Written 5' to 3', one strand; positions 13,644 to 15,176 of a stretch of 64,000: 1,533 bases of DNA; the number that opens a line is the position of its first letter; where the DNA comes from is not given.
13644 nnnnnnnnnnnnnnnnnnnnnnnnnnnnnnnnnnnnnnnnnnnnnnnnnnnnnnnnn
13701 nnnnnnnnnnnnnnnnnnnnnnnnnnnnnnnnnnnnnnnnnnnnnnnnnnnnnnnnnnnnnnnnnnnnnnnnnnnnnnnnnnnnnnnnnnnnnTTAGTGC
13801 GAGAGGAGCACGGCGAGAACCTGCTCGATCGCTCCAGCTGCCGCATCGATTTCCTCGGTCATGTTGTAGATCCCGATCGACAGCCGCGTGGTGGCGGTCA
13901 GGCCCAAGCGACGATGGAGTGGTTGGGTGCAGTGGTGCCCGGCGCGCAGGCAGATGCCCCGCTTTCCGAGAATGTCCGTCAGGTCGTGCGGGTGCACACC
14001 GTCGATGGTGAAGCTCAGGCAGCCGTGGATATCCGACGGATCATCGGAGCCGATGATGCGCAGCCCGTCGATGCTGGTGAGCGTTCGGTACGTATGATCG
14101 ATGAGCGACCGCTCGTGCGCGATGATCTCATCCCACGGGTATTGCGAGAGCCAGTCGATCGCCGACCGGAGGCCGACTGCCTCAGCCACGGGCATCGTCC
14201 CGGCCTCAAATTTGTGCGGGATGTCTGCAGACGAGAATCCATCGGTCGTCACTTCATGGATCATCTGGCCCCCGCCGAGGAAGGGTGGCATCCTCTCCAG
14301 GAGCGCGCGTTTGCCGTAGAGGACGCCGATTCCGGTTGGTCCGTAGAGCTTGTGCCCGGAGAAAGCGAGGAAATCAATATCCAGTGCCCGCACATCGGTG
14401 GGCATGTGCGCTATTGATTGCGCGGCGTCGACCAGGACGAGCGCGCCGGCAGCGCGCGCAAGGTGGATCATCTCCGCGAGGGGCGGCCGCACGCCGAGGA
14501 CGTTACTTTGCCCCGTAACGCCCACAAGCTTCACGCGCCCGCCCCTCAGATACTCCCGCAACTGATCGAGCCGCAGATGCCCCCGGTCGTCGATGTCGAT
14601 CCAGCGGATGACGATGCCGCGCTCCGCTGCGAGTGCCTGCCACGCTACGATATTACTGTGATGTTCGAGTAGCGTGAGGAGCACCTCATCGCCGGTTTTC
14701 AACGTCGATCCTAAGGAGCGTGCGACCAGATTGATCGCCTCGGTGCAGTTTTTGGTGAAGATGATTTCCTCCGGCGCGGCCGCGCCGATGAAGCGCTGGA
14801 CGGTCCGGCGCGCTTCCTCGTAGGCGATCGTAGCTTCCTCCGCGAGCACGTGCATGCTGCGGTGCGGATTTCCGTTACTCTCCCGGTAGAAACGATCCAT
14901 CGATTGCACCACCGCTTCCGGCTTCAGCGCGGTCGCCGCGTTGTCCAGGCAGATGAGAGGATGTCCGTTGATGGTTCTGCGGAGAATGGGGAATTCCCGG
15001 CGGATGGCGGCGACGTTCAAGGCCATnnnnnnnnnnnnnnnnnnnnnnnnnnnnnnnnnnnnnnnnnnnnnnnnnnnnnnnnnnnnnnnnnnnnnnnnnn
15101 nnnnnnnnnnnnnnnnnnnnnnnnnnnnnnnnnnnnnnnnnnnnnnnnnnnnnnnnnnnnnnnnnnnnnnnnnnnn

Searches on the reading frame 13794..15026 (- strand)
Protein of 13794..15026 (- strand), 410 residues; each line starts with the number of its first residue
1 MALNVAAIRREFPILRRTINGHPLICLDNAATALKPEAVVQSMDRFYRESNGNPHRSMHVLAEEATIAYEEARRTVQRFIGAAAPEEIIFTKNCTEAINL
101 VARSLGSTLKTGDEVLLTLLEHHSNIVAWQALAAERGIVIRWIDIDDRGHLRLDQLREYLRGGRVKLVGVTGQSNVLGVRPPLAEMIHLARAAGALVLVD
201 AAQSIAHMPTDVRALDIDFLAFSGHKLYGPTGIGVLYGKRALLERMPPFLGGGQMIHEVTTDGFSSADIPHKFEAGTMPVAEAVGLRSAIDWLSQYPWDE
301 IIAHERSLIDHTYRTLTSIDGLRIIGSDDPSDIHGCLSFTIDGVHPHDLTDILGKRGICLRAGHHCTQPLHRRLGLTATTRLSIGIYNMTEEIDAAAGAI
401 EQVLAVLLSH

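Call 45: search_protein_families(library=pfam, proteins=[window:13794-15026:-], max_evalue=0.001)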
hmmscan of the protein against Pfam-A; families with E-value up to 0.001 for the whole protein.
window:13794-15026:- (410 aa): 2 families
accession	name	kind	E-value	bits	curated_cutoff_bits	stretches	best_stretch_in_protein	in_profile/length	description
PF00266.25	Aminotran_5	-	6.6e-140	466.7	21.5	1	25-395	1-370/371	Aminotransferase class-V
PF00155.27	Aminotran_1_2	-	8.9e-06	25.6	19.7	1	37-202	20-187/361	Aminotransferase class I and II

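Call 66: find_homologous_proteins(query=window:13794-15026:-, max_evalue=1e-50)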
Query window:13794-15026:- (410 aa): 8000 proteins with E <= 1e-50 among 8000 candidates; the best 120 are listed.
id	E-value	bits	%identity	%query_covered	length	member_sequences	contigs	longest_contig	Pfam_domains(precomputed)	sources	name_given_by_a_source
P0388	6.3e-178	610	66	99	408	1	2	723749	PF00155.28,PF00266.26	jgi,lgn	jgi:cysteine desulfurase/selenocysteine lyase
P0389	7.5e-176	603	66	99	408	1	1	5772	PF00266.26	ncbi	-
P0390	9.0e-176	603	66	98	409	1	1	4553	PF00266.26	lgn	-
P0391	3.2e-175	601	65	99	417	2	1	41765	PF00155.28,PF00266.26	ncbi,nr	ncbi:SufS family cysteine desulfurase [Candidatus Peregrinibacteria bacterium]|nr:SufS family cystei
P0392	3.0e-170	585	63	99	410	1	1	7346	PF00266.26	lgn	-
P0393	5.9e-170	584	-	-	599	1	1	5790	PF03841.20,PF00266.26,PF01212.28,PF01053.27,PF01041.24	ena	-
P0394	1.7e-169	582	65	97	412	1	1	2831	PF00266.26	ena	-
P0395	1.5e-168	579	63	96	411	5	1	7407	PF00266.26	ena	-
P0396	1.9e-168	579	63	99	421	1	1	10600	PF00266.26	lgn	-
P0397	3.2e-168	578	64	96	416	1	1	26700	PF00266.26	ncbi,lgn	-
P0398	4.3e-168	578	62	99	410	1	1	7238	PF00266.26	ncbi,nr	ncbi:SufS family cysteine desulfurase [Candidatus Peregrinibacteria bacterium]|nr:SufS family cystei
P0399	1.0e-167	576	62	98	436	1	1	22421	PF00266.26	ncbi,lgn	-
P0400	8.4e-167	573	66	98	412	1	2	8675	PF00266.26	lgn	-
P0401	8.6e-167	573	63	99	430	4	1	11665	PF00266.26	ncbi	-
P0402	1.0e-166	573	62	96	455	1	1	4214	PF00266.26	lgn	-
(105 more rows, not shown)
